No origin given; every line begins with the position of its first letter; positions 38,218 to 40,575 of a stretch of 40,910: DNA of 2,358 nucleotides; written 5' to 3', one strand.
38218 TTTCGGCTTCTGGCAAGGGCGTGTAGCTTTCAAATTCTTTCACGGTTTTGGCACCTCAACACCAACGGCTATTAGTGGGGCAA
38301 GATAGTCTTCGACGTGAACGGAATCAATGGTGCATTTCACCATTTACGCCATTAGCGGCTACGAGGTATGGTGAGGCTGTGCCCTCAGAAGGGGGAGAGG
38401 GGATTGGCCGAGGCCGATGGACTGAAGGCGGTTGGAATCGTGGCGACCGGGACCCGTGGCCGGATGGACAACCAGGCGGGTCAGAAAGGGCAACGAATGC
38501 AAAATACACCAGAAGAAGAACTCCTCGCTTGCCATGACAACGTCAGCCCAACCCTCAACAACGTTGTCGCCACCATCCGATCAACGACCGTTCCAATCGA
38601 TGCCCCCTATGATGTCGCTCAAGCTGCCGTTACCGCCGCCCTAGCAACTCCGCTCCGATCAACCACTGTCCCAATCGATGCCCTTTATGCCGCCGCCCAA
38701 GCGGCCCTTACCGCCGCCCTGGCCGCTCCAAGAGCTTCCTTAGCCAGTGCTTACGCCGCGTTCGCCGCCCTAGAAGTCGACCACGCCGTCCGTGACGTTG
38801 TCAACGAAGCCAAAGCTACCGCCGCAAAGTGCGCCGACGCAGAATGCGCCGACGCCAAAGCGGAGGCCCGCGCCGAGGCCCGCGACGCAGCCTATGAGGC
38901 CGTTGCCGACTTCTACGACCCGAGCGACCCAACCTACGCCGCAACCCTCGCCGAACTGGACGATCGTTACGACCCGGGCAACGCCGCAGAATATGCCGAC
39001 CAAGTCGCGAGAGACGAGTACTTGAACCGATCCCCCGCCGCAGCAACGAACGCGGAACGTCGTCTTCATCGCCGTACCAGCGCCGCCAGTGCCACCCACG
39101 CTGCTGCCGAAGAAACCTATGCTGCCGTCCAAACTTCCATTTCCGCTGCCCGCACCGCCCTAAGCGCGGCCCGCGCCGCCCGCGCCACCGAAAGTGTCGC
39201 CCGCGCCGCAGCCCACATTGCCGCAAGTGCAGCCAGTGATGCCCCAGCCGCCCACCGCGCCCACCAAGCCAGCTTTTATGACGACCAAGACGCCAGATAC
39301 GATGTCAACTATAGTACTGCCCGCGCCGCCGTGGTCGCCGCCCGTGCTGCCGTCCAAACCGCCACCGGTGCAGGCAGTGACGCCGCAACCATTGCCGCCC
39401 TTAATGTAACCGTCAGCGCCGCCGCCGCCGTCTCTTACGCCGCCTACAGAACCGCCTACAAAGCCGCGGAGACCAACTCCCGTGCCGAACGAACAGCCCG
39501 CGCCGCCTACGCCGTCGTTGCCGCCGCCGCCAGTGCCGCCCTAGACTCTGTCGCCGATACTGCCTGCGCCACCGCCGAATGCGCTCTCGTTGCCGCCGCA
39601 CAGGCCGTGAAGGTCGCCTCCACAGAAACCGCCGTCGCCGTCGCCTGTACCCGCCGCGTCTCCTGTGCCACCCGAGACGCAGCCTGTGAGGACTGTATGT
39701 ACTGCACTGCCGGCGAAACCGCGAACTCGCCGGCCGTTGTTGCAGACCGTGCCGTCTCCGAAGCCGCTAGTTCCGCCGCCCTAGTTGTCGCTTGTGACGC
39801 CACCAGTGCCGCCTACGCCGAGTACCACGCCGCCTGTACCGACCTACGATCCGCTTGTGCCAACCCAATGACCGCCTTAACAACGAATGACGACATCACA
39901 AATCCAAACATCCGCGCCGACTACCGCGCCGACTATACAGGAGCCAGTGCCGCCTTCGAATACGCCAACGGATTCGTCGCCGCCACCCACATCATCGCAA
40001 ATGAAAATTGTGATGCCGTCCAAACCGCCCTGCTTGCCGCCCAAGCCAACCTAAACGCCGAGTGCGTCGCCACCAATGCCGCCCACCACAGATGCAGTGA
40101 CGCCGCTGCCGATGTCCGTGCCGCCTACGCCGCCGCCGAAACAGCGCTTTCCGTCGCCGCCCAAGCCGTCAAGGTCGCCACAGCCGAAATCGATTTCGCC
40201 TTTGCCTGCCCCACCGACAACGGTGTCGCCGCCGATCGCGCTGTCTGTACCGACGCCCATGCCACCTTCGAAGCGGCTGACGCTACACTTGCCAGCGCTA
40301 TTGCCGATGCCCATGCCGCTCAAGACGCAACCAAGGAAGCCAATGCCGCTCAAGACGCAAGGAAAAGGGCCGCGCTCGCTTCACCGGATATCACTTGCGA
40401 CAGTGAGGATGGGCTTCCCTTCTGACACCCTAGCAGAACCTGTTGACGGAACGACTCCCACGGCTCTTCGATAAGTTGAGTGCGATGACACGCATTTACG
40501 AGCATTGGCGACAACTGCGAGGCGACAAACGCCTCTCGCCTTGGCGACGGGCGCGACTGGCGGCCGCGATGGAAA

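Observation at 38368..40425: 640-685-aa hyper-alanine-rich, Cys-studded, internally repetitive protein with foreign codon usage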

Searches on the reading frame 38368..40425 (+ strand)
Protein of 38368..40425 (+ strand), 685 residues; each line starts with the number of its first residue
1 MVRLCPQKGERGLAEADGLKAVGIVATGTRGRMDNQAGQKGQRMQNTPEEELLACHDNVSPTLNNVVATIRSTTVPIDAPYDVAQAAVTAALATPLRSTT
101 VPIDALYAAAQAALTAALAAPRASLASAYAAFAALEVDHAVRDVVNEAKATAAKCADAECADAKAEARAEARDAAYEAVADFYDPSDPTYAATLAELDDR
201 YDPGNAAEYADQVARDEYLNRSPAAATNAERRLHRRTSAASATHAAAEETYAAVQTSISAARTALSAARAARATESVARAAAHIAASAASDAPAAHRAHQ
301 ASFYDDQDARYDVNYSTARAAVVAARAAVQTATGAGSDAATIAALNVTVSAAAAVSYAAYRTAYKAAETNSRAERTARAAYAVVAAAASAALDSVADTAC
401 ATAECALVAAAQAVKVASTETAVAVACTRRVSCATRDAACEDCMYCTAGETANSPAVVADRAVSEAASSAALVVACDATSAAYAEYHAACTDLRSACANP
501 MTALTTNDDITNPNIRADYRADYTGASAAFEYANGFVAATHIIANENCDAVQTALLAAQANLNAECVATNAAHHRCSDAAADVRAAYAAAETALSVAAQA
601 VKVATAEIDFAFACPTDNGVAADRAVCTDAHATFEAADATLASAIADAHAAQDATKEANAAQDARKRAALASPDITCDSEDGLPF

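Call 9: find_homologous_proteins(query=window:38368-40425:+, max_evalue=0.001)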
Query window:38368-40425:+: 8000 candidates shared short words with the query, none scored E <= 0.001.

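Call 10: search_protein_families(library=pfam, proteins=[window:38368-40425:+], max_evalue=0.01)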
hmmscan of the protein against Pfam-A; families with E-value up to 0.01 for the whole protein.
window:38368-40425:+ (685 aa): 0 families

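Call 14: find_encoding_contigs(protein=window:38368-40425:+, flank=10000)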
Protein window:38368-40425:+ (685 aa): no gene with exactly this product is on record in the collection.

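Call 15: find_encoding_contigs(protein=window:38464-40425:+, flank=10000)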
Protein window:38464-40425:+ (653 aa): no gene with exactly this product is on record in the collection.

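Call 16: find_encoding_contigs(protein=window:38497-40425:+, flank=10000)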
Protein window:38497-40425:+ (642 aa): no gene with exactly this product is on record in the collection.

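Call 18: find_encoding_contigs(protein=window:38404-40425:+, flank=10000)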
Protein window:38404-40425:+ (673 aa): no gene with exactly this product is on record in the collection.

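Call 20: find_encoding_contigs(protein=window:38404-40422:+, flank=10000)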
Protein seq(673 aa) (673 aa): no gene with exactly this product is on record in the collection.

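Call 21: find_related_loci(query=window:38368-40425:+, collection=genome_contigs, flank=10000)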
Query window:38368-40425:+ (685 aa) in genome_contigs; peptide patterns used: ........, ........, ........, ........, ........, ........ (x = any residue, [..] = any of these).
37 stretches matched a pattern, but none encodes a relative of the query by tblastn (E <= 1e-3).

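Call 22: find_related_loci(query=window:38368-40425:+, collection=metagenome_contigs, flank=10000)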
Query window:38368-40425:+ (685 aa) in metagenome_contigs; peptide patterns used: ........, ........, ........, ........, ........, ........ (x = any residue, [..] = any of these).
49 stretches matched a pattern, but none encodes a relative of the query by tblastn (E <= 1e-3).

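Call 26: list_cluster_members(proteins=[window:38368-40425:+, window:38464-40425:+, window:38497-40425:+, window:37052-38260:-, window:36409-36879:-, window:16512-18605:+, window:21264-24008:-, window:7763-9331:-, window:28284-29555:+])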
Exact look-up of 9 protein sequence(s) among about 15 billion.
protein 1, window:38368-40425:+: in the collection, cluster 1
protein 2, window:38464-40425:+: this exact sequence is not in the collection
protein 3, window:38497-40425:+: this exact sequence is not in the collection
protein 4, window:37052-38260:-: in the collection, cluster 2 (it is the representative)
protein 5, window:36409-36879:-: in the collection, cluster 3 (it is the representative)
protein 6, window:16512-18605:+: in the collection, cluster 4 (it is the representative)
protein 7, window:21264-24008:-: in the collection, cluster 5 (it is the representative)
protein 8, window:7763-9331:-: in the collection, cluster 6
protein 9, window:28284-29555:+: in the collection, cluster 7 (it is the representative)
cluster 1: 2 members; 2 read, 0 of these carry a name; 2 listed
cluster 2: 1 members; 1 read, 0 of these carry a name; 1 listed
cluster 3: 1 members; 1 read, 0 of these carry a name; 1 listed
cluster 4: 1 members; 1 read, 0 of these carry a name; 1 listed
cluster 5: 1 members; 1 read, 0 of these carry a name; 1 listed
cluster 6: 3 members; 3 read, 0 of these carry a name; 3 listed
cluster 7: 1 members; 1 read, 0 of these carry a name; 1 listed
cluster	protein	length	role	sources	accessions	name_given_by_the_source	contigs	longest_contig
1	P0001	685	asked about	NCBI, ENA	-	-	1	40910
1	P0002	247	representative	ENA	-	-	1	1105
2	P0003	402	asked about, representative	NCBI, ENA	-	-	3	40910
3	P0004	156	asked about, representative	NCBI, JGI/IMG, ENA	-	-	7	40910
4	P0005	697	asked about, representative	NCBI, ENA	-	-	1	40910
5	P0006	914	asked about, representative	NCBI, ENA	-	-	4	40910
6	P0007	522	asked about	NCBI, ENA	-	-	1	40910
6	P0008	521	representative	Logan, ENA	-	-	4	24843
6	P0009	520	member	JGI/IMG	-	-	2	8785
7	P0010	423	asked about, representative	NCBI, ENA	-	-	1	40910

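Call 38: predict_structure(protein=window:38368-40425:+)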
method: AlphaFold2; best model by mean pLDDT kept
length: 685 residues; sequences in the alignment: 1
mean_pLDDT: 45.2   pTM: 0.26
mean pLDDT of the five models: 45.2, 43.7, 43.0, 40.8, 36.1
residues with pLDDT >= 90: 0; 70-90: 23; 50-70: 172; < 50: 490
segments of 3 or more residues with pLDDT < 50: 1-47, 61-81, 95-101, 119-135, 203-215, 221-226, 242-247, 270-347, 349-355, 357-361, 363-377, 379-576, 579-583, 603-605, 607-619, 672-685
pLDDT, mean of each block of 10 residues (from residue 1): 30 31 31 34 44 51 46 42 53 47 53 50 43 52 61 57 64 69 71 70 45 48 49 59 48 54 48 42 37 34 37 37 43 42 46 46 45 46 45 42 38 32 29 29 29 34 36 36 38 37 36 37 32 31 33 41 43 45 51 54 46 45 59 66 66 67 60 40 35
secondary structure, 60 per line:
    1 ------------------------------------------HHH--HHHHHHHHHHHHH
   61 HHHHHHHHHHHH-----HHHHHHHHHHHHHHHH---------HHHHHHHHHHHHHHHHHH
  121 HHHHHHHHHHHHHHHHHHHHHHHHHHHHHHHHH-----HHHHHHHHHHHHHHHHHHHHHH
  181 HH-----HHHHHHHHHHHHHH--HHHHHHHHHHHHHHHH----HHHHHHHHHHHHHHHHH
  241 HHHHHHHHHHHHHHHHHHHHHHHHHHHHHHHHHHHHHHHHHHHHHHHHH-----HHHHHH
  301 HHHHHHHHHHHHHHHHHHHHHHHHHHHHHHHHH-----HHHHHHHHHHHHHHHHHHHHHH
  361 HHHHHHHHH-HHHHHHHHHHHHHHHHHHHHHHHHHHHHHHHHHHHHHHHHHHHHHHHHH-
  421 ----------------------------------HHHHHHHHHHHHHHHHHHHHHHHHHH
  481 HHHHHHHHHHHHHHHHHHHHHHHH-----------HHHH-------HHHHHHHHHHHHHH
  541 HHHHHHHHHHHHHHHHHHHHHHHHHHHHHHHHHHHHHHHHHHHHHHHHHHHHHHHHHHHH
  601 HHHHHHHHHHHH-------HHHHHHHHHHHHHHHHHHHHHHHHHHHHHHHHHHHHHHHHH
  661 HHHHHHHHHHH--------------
elements in order (helices of 4 or more, strands of 3 or more residues): H48-72 H78-93 H103-153 H159-182 H188-201 H204-219 H224-289 H295-333 H339-369 H371-419 H455-504 H516-519 H527-612 H620-671

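Call 39: search_protein_families(library=padloc, proteins=[window:38368-40425:+], max_evalue=0.01)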
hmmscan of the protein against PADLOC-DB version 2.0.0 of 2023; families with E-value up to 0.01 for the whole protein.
window:38368-40425:+ (685 aa): 0 families

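Call 41: search_protein_representatives(protein=window:38368-40425:+)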
Query: 685 residues. Proteins with E-value up to 0.001 (for the whole library): 1; up to 1e-10: 1; up to 1e-30: 1. The best 1 are listed.
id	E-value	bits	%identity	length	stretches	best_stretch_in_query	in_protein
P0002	6.8e-140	484.4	100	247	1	440-685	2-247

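Call 43: search_protein_families(library=pfam, proteins=[window:38368-40425:+], max_evalue=10)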
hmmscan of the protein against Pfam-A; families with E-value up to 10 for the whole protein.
window:38368-40425:+ (685 aa): 1 family
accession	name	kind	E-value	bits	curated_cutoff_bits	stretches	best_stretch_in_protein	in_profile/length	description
PF11190.13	DUF2976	-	0.39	11.1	28.2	1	328-386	15-71/87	Protein of unknown function (DUF2976)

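Call 44: search_protein_families(library=ncbifam, proteins=[window:38368-40425:+], max_evalue=1)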
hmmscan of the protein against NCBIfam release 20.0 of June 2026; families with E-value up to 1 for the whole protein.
window:38368-40425:+ (685 aa): 0 families

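Call 45: search_solved_structures(query=window:38368-40425:+, max_evalue=10)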
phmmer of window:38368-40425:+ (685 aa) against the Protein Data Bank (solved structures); distinct sequences matched with E-value up to 10: 0.

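Call 46: find_encoding_contigs(protein=P0002, flank=10000)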
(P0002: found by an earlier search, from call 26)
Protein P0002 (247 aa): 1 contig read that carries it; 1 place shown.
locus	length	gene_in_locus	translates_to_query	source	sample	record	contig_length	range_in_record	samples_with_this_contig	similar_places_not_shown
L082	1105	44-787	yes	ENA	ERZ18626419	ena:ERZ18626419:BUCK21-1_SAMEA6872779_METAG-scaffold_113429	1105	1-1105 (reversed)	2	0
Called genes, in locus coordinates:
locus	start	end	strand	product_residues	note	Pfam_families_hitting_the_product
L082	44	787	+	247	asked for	-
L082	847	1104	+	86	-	?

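Call 58: fold_search(model_id=the predicted structure, library=pdb)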
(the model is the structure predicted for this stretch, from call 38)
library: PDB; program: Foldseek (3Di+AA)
matches with E <= 10: 28; with E <= 0.001: 0
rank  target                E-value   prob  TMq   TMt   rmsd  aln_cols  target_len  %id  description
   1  9e5c_1r               1.2e+00  0.11  0.10  0.06  89.6       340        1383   13  Cryo-EM structure of 96 nm repeat of microtubule doublet from T. brucei flagellum (released 2025-03-12)
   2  9qwr_A                3.8e+00  0.09  0.09  0.27  25.9       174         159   16  MIC60 helical bundle dimer (released 2026-02-25)
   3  3pe0_B                4.0e+00  0.13  0.12  0.23   7.5       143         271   13  Structure of the central region of the plakin domain of plectin (released 2011-02-02)
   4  9hzx_0                4.0e+00  0.09  0.12  0.29  30.1       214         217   17  280 A SynPspA rod after incubation with EPL (released 2025-08-13)
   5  5h11                  4.5e+00  0.08  0.11  0.14  13.9       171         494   12  Crystal structure of Zebrafish Sec10 (released 2017-02-01)
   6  9hzm_0                4.8e+00  0.05  0.08  0.21  33.7       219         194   16  235 A SynPspA H1-5 rod after incubation with EPL (released 2025-08-13)
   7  9ijj_D                5.0e+00  0.05  0.10  0.18  63.0       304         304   13  In situ structure of the central apparatus in mouse sperm axoneme. (released 2025-06-04)
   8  9g0d_B                5.6e+00  0.08  0.10  0.30  15.5       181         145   12  Structure of human Mical1 bMERB_V978A domain:Rab10 complex. (released 2025-07-02)
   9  9qwr_B                5.6e+00  0.08  0.09  0.26  25.7       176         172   14  MIC60 helical bundle dimer (released 2026-02-25)
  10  6h7w_M                5.6e+00  0.06  0.09  0.23  28.3       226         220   13  Model of retromer-Vps5 complex assembled on membrane. (released 2018-09-26)
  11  6tdu_H                5.6e+00  0.02  0.06  0.08  35.0       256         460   16  Cryo-EM structure of Euglena gracilis mitochondrial ATP synthase, full dimer, rotational states 1 (released 2019-11-27)
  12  6h7w_A                6.0e+00  0.05  0.09  0.16  29.6       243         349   13  Model of retromer-Vps5 complex assembled on membrane. (released 2018-09-26)
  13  8ek4_A                6.3e+00  0.06  0.08  0.26  14.9       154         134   15  De novo designed ice-binding proteins from twist-constrained helices (released 2023-07-12)
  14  8jh7_D                6.7e+00  0.05  0.08  0.11  21.9       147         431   16  FZD6 in inactive state (released 2024-01-17)
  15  5yma                  7.1e+00  0.12  0.11  0.32   5.6       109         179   17  Crystal structure of ribosome assembly factor Efg1 (released 2018-01-17)
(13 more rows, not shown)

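Call 70: find_related_loci(query=window:38497-40425:+, collection=viral_contigs, flank=5000)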
Query window:38497-40425:+ (642 aa) in viral_contigs; peptide patterns used: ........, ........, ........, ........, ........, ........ (x = any residue, [..] = any of these).
2 stretches matched a pattern, but none encodes a relative of the query by tblastn (E <= 1e-3).

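Call 71: search_dna_similar(query=window:38497-40425:+, collection=plasmids, mode=protein, max_evalue=0.001, max_rows=10)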
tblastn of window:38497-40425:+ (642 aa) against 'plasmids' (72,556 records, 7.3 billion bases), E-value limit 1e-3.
No match.

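Call 72: search_dna_similar(query=window:38497-40425:+, collection=phages, mode=protein, max_evalue=0.001, max_rows=10)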
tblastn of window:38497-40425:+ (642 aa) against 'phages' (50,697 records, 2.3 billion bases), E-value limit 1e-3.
No match.

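Call 80: search_protein_families(library=phrogs, proteins=[window:38497-40425:+, P0004], max_evalue=0.01)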
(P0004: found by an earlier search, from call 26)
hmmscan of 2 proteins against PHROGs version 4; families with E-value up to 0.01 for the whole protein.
window:38497-40425:+ (642 aa): 0 families

P0004 (156 aa): 0 families

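Call 97: find_related_loci(query=A1, collection=metagenome_contigs, flank=10000)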
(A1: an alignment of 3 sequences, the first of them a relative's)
Query A1 (156 aa) in metagenome_contigs; peptide patterns used: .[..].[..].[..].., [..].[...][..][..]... (x = any residue, [..] = any of these).
131 stretches matched a pattern, but none encodes a relative of the query by tblastn (E <= 1e-3).

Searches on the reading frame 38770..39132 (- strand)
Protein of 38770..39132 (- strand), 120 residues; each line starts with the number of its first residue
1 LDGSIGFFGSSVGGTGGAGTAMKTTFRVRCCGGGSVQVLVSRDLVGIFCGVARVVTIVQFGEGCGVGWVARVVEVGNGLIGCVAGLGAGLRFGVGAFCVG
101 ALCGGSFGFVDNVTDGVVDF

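Call 94: search_protein_families(library=pfam, proteins=[window:38770-39132:-], max_evalue=0.01)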
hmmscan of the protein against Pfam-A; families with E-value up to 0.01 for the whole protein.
window:38770-39132:- (120 aa): 0 families
